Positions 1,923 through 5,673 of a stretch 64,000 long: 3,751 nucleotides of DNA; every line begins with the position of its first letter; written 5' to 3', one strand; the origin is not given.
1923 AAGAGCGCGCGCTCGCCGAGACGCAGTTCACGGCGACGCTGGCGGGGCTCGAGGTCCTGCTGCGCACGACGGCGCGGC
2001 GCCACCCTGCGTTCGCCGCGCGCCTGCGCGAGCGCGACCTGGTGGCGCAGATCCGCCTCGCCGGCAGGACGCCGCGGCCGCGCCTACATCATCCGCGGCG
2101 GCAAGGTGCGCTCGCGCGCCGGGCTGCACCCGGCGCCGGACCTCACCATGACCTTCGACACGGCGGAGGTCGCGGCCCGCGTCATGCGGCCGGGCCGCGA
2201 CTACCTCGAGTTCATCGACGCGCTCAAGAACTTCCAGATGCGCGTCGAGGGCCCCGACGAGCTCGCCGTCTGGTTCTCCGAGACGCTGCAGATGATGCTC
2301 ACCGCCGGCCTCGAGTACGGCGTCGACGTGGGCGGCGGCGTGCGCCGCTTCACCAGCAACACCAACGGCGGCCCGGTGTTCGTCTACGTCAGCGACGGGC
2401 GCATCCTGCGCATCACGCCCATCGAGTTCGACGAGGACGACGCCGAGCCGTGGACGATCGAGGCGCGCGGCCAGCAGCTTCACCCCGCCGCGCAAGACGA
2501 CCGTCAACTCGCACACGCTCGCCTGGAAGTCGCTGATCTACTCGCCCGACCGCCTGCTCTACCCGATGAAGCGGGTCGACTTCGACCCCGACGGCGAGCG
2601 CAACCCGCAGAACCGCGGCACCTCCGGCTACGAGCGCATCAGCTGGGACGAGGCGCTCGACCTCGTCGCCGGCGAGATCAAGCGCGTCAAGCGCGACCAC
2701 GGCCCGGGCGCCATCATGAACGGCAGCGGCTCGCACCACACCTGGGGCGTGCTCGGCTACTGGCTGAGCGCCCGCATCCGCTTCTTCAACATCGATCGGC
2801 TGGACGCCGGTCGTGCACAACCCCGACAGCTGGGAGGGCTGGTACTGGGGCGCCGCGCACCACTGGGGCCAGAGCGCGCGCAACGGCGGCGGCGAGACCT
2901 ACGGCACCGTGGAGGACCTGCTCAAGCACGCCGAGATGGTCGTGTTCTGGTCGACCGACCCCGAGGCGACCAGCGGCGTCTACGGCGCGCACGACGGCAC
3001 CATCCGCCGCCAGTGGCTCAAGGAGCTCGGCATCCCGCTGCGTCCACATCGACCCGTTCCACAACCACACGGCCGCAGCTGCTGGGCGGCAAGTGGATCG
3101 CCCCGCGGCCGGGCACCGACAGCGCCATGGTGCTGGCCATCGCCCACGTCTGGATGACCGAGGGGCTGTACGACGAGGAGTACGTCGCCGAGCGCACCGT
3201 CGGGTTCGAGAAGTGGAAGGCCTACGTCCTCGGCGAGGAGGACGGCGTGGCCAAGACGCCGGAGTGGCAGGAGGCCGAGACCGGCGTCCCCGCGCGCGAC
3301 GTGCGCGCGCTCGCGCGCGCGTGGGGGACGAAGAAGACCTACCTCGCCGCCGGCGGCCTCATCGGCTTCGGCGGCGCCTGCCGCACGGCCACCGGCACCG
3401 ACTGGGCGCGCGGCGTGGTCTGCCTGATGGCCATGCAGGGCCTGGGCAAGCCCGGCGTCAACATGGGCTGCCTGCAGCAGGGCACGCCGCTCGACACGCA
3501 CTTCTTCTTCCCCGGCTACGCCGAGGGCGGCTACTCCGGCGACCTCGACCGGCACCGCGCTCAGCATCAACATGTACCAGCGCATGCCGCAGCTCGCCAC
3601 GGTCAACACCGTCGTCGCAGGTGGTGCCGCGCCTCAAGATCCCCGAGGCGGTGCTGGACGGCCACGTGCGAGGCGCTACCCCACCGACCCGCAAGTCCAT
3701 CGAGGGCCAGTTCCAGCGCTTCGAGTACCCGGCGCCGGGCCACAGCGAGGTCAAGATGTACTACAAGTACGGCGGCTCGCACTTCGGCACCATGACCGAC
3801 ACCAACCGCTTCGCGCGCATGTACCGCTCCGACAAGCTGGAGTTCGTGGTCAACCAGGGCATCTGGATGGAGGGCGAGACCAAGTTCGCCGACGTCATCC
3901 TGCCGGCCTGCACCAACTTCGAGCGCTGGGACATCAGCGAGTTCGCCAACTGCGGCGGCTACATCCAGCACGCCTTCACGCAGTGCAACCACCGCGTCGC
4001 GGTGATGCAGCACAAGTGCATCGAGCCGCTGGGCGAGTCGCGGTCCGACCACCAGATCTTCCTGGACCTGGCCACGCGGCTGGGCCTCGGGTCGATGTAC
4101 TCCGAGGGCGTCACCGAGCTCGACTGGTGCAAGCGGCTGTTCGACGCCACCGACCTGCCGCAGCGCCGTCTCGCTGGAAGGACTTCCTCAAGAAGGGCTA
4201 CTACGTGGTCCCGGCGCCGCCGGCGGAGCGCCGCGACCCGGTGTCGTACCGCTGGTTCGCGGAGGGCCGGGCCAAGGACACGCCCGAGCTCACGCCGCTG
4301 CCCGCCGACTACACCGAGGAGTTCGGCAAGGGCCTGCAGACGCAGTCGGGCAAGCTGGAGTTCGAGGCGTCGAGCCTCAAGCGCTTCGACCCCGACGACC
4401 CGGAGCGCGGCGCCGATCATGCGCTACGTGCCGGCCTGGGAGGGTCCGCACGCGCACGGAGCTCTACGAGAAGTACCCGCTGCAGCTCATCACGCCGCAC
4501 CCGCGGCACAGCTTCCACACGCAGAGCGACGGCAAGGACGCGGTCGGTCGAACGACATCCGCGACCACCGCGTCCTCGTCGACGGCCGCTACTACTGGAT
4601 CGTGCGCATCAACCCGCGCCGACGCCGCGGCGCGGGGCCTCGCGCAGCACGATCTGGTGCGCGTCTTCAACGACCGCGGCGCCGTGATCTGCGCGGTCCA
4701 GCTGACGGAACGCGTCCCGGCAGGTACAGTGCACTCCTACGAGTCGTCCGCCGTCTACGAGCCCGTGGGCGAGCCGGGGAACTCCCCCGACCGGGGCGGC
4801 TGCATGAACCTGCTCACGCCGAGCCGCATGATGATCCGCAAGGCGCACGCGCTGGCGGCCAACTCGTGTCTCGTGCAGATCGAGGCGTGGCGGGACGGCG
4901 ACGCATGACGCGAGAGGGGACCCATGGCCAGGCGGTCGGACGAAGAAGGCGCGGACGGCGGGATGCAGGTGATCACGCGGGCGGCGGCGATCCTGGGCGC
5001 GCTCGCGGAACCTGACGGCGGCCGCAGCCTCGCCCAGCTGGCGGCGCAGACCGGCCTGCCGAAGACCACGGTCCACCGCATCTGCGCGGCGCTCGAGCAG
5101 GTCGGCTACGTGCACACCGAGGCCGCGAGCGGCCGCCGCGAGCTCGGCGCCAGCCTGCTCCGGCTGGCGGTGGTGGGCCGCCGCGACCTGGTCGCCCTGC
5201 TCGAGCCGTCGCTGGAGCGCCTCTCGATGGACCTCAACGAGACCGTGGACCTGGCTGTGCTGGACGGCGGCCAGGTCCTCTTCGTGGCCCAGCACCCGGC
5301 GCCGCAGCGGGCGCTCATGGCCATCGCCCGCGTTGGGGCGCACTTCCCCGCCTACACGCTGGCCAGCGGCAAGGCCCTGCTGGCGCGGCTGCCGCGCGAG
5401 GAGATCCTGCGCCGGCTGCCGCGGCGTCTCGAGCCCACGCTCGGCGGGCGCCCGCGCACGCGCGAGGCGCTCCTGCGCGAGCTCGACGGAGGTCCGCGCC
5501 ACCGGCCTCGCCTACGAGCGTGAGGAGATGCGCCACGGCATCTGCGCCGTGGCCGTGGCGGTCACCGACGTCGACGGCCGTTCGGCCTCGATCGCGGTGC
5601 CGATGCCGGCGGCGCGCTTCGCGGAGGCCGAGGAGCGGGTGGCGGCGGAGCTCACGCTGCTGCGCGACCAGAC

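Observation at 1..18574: Candidate anaerobic trihydroxybenzene (pyrogallol to phloroglucinol to C2/C4 units) catabolic island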

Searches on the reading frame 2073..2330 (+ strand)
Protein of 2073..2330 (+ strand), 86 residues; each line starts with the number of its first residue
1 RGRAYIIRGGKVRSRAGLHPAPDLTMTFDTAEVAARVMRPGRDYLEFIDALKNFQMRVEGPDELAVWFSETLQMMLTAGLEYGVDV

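Call 70: search_protein_families(library=pfam, max_evalue=10, proteins=[window:2073-2330:+])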
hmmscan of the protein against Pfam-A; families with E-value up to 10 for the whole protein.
window:2073-2330:+ (86 aa): 0 families

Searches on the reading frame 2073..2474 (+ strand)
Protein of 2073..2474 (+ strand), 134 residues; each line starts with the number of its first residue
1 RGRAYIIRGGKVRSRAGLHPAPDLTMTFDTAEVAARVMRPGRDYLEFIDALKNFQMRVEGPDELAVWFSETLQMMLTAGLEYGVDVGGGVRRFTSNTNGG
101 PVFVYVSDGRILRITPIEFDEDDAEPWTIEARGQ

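Call 76: predict_structure(protein=window:2073-2474:+)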
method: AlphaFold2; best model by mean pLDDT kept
length: 134 residues; sequences in the alignment: 1
mean_pLDDT: 41.3   pTM: 0.31
mean pLDDT of the five models: 41.3, 39.4, 35.2, 34.8, 32.6
residues with pLDDT >= 90: 0; 70-90: 0; 50-70: 17; < 50: 117
segments of 3 or more residues with pLDDT < 50: 1-6, 11-22, 32-56, 69-71, 74-134
pLDDT, mean of each block of 10 residues (from residue 1): 48 43 49 42 45 48 50 43 28 33 37 37 37 32
secondary structure, 60 per line:
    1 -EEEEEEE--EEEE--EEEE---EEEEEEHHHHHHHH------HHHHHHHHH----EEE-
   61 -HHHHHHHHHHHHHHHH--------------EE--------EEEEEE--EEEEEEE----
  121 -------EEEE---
elements in order: E2-8 E11-14 E17-20 E24-29 H30-37 H44-52 E57-59 H62-77 E102-107 E110-116 E128-131

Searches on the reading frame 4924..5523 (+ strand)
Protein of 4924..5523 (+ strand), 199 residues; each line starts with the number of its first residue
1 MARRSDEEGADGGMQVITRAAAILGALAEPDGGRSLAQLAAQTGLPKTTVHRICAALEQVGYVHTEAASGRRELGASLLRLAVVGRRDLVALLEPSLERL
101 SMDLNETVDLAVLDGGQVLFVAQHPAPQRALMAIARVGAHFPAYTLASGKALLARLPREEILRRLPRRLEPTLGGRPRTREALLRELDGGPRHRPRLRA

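Call 6: search_protein_families(library=pfam, proteins=[window:4924-5523:+])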
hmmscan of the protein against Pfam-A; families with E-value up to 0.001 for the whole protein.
window:4924-5523:+ (199 aa): 6 families
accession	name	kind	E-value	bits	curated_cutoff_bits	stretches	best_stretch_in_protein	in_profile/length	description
PF01614.24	IclR_C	-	2.4e-17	63.5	24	1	82-188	2-108/174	Bacterial transcriptional regulator IclR C-terminal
PF09339.16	HTH_IclR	-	1.4e-15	57.2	22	1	17-65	2-50/52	IclR helix-turn-helix domain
PF12802.13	MarR_2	-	1.5e-08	35.1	27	1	19-72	6-60/61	MarR family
PF25213.1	HVO_A0261_N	-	4.1e-06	27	35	1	18-66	11-57/86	HVO_A0261 N-terminal domain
PF13412.12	HTH_24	-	4.2e-06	26.7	21.9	1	22-63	7-47/48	Winged helix-turn-helix DNA-binding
PF12840.13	HTH_20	-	1.4e-05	25.4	27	0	21-52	7-37/51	Helix-turn-helix domain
